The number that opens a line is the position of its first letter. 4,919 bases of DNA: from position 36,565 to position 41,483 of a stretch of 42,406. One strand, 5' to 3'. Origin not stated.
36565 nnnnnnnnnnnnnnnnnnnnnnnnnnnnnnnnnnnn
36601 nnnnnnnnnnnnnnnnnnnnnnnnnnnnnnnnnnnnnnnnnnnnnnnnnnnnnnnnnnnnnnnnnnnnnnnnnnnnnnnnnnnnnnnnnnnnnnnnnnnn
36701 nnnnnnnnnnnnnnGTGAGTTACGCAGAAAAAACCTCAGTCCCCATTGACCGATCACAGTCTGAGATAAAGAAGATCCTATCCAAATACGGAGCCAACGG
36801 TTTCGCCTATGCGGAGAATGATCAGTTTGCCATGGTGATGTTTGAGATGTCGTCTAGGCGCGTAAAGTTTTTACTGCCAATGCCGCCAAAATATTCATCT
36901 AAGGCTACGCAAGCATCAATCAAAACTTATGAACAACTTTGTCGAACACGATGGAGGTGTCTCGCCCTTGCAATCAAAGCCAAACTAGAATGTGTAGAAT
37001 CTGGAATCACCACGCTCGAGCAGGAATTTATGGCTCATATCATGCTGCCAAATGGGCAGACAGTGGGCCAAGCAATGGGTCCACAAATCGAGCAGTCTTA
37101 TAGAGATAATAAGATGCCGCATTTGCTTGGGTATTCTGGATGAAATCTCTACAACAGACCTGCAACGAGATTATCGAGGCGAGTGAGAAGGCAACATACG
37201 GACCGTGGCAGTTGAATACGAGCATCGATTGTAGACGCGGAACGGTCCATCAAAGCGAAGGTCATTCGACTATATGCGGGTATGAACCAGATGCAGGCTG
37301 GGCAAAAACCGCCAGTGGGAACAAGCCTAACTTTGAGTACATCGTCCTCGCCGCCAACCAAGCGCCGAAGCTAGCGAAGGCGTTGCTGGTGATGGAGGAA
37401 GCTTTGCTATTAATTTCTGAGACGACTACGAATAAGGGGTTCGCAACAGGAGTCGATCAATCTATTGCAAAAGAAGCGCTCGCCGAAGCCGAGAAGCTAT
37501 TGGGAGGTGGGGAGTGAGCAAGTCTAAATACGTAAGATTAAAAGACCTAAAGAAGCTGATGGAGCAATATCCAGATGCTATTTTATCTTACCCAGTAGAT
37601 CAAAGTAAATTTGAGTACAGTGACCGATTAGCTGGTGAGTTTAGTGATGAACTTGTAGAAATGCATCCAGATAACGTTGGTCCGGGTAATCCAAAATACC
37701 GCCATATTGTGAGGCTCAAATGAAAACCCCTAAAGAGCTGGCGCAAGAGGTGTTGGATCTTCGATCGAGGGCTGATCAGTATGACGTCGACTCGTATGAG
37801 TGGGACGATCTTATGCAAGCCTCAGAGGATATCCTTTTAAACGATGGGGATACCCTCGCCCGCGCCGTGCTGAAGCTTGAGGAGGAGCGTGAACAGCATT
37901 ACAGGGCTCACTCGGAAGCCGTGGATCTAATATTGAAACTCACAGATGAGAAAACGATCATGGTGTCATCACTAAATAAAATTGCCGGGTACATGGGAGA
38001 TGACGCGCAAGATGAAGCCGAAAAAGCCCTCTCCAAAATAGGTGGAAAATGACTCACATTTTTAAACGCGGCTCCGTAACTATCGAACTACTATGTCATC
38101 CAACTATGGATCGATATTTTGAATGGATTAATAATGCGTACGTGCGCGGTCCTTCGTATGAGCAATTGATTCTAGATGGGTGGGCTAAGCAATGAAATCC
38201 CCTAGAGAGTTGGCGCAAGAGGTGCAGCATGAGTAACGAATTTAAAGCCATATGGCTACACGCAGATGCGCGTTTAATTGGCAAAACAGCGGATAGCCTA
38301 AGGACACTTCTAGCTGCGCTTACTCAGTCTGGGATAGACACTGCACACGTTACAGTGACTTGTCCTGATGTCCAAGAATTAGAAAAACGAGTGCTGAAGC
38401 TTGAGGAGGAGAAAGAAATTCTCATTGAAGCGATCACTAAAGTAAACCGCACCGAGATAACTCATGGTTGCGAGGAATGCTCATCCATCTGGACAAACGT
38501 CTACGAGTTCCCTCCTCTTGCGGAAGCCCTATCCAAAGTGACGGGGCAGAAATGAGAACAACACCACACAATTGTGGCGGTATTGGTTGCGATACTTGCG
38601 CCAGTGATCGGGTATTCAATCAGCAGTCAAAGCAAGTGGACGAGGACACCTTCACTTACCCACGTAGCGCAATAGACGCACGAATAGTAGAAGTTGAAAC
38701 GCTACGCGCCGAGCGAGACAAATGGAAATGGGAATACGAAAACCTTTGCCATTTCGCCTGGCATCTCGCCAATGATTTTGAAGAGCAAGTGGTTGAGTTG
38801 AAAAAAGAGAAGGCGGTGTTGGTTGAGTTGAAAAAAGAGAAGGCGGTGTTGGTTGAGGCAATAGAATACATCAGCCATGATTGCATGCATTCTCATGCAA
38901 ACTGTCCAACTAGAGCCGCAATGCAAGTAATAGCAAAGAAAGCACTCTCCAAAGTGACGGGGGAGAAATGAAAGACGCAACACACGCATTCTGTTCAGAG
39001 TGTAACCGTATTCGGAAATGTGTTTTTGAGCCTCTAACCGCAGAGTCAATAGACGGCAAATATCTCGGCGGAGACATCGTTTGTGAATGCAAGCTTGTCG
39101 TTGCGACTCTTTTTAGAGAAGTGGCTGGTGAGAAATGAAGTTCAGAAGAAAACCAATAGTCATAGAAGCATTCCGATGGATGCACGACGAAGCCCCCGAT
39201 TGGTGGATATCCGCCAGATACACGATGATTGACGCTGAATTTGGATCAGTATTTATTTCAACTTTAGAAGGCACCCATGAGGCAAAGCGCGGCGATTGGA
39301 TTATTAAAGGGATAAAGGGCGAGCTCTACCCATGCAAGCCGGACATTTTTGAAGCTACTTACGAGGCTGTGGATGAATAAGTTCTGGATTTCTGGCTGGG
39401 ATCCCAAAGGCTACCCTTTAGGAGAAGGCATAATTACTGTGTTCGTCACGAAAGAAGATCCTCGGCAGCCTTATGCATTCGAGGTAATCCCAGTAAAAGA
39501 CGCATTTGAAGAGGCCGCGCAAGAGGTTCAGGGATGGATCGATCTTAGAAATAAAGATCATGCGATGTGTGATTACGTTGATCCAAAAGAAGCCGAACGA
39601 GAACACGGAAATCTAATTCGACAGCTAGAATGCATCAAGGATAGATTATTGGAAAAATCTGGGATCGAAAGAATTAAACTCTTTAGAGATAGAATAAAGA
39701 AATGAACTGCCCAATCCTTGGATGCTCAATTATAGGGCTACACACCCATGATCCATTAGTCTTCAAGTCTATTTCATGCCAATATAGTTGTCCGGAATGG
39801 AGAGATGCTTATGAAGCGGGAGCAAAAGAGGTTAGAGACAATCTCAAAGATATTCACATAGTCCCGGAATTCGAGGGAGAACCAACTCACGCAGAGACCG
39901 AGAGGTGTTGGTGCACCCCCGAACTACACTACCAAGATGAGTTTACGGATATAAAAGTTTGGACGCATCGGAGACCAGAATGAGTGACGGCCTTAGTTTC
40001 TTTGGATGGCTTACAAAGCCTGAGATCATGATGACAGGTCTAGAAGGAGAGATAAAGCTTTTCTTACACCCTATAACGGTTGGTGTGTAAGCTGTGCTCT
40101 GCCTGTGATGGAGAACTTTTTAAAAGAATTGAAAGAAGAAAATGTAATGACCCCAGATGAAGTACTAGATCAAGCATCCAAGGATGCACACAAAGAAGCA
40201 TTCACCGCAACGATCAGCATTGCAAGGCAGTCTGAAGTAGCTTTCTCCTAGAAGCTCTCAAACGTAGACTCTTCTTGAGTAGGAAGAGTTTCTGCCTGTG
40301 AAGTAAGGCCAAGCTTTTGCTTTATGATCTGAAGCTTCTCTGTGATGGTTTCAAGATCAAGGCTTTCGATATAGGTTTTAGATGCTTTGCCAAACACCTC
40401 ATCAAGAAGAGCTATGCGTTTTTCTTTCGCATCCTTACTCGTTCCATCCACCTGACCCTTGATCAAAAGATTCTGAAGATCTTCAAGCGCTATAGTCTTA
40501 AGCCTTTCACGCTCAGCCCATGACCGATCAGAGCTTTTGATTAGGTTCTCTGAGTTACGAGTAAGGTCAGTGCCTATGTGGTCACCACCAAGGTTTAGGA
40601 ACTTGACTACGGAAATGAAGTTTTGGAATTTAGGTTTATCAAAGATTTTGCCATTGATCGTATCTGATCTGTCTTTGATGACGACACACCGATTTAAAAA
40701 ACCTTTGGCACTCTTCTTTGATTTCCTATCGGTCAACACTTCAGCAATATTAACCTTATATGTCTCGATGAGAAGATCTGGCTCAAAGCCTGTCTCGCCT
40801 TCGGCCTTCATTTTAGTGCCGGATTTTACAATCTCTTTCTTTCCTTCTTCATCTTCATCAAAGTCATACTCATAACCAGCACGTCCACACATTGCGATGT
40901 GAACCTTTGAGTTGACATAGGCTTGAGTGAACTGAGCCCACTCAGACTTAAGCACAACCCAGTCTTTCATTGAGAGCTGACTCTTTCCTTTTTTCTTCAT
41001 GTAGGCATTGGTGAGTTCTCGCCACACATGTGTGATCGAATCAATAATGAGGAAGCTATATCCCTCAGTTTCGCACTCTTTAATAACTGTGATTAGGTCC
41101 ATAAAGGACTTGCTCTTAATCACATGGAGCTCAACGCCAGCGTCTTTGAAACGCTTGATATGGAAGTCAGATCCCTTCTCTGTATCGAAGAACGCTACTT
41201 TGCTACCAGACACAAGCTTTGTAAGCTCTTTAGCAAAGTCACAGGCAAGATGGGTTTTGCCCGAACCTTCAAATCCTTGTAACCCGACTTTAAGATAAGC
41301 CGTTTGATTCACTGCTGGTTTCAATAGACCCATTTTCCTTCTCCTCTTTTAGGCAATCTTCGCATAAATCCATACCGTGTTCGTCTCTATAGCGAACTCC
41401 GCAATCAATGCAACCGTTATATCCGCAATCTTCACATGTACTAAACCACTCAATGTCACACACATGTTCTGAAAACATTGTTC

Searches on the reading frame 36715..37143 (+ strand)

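Call 27: search_protein_families(library=phrogs, proteins=[window:36715-37143:+], max_evalue=0.001)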
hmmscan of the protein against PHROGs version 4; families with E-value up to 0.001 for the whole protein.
window:36715-37143:+ (142 aa): 1 family
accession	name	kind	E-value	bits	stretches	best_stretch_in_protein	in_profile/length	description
phrog_17260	-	unknown function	2.2e-48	165.1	1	1-138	2-149/158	-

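Call 50: search_protein_families(library=pfam, proteins=[window:36715-37143:+], max_evalue=0.01)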
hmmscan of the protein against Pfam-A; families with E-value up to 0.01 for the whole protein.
window:36715-37143:+ (142 aa): 0 families

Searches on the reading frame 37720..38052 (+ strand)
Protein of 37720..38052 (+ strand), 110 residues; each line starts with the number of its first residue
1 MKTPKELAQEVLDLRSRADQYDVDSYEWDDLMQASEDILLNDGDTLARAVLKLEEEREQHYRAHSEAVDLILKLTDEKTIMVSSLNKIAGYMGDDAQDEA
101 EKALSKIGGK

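Call 49: search_protein_families(library=pfam, proteins=[window:37720-38052:+], max_evalue=0.01)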
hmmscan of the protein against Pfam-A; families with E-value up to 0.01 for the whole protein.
window:37720-38052:+ (110 aa): 1 family
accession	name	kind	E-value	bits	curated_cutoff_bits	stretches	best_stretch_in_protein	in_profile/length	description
PF04576.20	Zein-binding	-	0.00056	20.6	23.1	1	43-87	11-55/92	Zein-binding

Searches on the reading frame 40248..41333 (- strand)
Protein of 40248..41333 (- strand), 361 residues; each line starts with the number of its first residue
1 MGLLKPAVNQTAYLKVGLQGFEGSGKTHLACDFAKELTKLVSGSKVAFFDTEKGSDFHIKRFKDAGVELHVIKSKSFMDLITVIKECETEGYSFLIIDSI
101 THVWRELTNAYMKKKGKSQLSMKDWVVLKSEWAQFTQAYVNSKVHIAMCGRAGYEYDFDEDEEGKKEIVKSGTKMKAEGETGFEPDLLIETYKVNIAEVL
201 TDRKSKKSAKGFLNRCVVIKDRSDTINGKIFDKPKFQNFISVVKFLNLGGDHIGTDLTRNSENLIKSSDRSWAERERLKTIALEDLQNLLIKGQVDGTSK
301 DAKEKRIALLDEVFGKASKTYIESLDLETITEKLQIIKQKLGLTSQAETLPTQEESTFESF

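Call 12: search_protein_families(library=pfam, proteins=[window:40248-41333:-], max_evalue=0.01)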
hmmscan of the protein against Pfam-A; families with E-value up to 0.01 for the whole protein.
window:40248-41333:- (361 aa): 2 families
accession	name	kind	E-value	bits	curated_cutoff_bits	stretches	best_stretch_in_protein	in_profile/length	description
PF13479.12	AAA_24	-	6.5e-15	55.9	27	1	14-172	3-149/195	AAA domain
PF13173.12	AAA_14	-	0.0093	16.4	27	0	17-103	6-74/129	AAA domain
